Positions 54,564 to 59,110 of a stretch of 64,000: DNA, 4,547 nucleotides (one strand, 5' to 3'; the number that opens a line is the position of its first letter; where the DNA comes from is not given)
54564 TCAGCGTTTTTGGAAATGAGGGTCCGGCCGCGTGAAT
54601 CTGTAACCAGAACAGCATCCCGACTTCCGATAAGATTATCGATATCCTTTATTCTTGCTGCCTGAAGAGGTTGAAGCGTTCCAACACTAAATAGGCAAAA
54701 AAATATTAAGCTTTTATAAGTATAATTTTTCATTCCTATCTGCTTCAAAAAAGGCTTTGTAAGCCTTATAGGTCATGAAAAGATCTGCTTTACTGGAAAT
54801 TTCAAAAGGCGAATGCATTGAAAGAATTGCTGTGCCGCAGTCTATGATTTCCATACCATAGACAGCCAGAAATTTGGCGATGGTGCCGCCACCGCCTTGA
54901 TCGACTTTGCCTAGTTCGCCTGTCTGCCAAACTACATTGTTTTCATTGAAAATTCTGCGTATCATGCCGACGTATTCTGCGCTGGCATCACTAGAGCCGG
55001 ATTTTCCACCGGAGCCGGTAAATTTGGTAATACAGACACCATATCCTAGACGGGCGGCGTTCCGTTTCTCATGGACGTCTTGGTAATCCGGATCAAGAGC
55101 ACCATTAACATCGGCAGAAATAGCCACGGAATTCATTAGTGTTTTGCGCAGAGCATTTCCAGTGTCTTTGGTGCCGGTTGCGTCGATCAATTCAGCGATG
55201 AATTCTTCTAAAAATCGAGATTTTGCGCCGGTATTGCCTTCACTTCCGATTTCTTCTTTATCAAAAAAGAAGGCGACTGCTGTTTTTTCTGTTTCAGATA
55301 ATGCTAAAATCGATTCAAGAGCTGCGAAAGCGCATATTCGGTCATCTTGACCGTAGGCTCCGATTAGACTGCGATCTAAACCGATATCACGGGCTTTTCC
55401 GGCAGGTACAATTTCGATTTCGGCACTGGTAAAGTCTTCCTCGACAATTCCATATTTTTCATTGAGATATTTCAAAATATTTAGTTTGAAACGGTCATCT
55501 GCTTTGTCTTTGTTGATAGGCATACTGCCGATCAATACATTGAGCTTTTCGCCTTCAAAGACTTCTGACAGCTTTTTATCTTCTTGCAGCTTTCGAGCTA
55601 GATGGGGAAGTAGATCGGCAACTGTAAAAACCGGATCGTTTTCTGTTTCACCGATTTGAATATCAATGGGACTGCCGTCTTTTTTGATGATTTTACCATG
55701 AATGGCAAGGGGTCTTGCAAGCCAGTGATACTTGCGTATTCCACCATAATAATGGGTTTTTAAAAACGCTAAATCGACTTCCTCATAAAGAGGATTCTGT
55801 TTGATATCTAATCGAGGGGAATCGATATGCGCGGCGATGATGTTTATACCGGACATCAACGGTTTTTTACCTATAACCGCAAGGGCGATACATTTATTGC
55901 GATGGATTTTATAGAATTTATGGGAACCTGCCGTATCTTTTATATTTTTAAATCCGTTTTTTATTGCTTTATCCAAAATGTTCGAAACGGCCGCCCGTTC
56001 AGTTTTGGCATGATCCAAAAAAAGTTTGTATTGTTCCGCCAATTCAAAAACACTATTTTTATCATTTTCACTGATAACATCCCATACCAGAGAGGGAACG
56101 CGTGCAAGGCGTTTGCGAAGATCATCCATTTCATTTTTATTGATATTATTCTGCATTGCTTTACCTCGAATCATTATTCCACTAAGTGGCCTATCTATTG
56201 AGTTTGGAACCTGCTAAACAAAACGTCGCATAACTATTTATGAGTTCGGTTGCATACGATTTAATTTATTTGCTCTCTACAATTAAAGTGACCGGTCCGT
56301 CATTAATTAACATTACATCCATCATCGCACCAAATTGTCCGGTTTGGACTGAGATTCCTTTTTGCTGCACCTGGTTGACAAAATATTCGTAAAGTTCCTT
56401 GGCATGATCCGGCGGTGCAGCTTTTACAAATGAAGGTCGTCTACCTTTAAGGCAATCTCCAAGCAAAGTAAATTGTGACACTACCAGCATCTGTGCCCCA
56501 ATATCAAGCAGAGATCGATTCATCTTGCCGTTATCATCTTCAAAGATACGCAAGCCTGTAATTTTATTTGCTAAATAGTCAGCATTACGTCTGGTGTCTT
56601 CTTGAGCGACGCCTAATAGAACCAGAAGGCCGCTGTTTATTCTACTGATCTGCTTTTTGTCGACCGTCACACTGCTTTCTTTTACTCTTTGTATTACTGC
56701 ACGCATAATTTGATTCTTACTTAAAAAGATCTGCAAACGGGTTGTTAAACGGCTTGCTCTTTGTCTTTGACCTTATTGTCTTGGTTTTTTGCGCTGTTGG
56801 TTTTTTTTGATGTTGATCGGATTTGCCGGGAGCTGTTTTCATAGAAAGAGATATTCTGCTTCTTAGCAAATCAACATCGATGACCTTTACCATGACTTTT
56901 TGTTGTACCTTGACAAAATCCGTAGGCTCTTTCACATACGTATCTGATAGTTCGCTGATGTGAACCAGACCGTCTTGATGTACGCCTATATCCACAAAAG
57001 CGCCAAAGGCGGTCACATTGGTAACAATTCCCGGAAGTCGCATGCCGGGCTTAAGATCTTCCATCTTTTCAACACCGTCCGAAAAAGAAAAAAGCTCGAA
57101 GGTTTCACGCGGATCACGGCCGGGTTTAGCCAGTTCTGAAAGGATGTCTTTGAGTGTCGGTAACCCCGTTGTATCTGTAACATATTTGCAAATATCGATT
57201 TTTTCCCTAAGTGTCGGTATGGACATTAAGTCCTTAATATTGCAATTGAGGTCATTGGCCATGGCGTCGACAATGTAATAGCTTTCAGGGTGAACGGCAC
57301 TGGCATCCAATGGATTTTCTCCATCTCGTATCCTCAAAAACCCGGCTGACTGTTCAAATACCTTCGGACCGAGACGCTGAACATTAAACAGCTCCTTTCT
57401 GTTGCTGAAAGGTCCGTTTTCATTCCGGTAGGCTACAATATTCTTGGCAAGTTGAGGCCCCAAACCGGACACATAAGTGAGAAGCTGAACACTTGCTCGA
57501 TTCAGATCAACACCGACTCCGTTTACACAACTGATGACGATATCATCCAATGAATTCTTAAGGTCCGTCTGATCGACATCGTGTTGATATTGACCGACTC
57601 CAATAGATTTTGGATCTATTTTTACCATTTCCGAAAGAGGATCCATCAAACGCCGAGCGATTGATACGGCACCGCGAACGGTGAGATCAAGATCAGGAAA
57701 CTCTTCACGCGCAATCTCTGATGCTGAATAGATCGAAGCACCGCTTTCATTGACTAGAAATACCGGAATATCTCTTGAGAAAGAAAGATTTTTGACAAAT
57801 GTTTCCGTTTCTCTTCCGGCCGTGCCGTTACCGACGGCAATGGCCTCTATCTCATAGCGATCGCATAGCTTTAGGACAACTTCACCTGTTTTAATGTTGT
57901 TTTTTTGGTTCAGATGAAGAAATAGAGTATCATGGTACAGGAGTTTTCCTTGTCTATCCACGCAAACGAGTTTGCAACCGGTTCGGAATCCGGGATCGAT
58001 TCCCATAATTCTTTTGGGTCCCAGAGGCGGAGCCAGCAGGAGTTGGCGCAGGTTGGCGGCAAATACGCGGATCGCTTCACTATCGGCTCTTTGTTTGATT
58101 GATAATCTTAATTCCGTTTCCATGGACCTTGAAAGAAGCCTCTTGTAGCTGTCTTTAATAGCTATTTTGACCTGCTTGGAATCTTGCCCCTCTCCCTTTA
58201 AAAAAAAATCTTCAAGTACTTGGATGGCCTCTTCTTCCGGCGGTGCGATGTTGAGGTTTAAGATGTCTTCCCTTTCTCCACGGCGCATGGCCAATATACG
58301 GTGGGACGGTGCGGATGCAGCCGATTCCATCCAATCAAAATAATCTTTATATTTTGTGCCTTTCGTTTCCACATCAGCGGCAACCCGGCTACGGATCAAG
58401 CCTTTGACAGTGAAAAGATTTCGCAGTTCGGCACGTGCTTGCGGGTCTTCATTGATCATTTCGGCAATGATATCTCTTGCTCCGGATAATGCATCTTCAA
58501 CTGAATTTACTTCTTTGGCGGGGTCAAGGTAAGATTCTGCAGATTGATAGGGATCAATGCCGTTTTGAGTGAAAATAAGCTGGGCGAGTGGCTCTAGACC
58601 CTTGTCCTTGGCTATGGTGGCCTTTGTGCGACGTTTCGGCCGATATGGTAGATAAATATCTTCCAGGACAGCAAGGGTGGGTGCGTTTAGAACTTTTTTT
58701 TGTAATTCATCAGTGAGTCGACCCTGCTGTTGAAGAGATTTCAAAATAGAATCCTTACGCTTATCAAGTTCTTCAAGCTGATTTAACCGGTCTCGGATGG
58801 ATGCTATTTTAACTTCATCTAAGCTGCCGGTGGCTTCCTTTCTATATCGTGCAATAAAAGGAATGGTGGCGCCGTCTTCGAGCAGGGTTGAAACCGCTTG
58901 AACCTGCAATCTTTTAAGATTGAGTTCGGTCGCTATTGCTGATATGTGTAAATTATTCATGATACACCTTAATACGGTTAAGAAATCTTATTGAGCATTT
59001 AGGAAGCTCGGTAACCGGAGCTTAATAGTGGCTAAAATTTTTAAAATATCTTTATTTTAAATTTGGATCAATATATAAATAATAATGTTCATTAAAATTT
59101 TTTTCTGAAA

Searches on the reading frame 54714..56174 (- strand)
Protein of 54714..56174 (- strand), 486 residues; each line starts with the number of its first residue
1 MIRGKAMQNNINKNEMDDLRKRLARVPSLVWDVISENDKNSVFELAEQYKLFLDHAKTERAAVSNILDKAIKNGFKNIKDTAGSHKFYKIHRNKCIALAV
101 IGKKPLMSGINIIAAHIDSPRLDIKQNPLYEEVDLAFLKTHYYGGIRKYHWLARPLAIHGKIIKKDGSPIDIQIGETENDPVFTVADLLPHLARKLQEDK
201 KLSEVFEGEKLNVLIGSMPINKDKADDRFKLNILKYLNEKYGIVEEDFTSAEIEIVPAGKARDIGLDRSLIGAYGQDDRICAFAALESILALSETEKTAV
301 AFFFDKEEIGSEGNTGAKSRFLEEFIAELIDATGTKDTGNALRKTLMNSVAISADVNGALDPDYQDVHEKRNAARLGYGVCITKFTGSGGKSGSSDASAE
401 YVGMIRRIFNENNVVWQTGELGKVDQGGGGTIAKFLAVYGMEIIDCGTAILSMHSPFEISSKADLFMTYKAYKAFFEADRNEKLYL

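Call 83: search_protein_families(library=pfam, proteins=[window:54714-56174:-], max_evalue=0.0001)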
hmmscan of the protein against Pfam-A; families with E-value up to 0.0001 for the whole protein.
window:54714-56174:- (486 aa): 2 families
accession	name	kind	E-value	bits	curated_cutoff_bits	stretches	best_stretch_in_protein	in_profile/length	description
PF02127.20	Peptidase_M18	-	5.8e-103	345.4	24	1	52-476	1-432/432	Aminopeptidase I zinc metalloprotease (M18)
PF05343.19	Peptidase_M42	-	1.7e-05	24.5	23.2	0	271-341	128-199/292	M42 glutamyl aminopeptidase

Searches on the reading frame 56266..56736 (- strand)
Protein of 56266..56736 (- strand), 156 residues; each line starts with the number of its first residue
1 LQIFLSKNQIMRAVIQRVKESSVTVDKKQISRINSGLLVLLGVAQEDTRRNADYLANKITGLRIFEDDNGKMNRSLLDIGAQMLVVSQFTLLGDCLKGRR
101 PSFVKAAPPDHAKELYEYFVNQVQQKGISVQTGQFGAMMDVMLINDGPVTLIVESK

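Call 84: search_protein_families(library=pfam, proteins=[window:56266-56736:-], max_evalue=0.001)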
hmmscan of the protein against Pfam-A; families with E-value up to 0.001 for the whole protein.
window:56266-56736:- (156 aa): 1 family
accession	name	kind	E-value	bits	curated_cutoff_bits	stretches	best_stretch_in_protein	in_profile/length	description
PF02580.21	Tyr_Deacylase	-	6.3e-61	205.4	25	1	12-154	1-144/144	D-Tyr-tRNA(Tyr) deacylase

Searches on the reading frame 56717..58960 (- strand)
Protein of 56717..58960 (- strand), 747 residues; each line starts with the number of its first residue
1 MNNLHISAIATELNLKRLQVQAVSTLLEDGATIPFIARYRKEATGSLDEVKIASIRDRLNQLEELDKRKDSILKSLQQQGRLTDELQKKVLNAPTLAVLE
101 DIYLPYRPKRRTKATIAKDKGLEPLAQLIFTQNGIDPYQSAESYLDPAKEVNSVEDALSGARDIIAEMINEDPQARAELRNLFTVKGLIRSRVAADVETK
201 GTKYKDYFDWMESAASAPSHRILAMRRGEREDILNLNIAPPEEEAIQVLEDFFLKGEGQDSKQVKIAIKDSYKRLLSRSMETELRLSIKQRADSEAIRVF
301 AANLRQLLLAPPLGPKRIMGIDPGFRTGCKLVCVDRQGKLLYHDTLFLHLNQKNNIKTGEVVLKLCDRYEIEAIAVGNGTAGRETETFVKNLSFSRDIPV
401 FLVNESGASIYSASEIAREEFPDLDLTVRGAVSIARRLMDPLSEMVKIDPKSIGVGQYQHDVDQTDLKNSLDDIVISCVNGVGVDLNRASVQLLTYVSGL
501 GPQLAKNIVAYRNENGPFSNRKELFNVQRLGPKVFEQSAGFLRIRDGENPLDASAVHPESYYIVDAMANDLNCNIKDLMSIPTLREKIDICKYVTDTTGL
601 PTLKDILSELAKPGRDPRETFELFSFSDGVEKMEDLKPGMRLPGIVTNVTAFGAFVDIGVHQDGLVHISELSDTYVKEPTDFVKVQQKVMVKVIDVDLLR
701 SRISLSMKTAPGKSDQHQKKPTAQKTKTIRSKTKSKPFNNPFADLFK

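Call 83: search_protein_families(library=pfam, proteins=[window:56717-58960:-], max_evalue=0.0001)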
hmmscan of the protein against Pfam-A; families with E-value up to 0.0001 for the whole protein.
window:56717-58960:- (747 aa): 9 families
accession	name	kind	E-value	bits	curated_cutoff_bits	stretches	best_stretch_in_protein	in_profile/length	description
PF16921.10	Tex_YqgF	-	1.6e-45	155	27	1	316-438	1-125/126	Tex protein YqgF-like domain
PF22706.1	Tex_central_region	-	3.6e-35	122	27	1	135-300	4-178/178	Tex central region-like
PF12836.13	HHH_3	-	7.7e-29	100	27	1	479-543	1-65/65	Helix-hairpin-helix motif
PF09371.15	Tex_N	-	1e-28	99.3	32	1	6-77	4-75/75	Tex-like protein N-terminal domain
PF17674.7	HHH_9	-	5.2e-24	85.3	23.1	1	549-618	1-70/70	HHH domain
PF00575.29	S1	-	5.2e-20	72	22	1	637-708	3-74/74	S1 RNA binding domain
PF14635.12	HHH_7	-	5.5e-13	49.6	27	1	452-544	5-103/104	Helix-hairpin-helix motif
PF23459.1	S1_RRP5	-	1.1e-09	39.1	27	1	636-706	1-71/72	RRP5 S1 domain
PF14639.11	YqgF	-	5.4e-07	30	35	1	396-446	97-147/150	Holliday-junction resolvase-like of SPT6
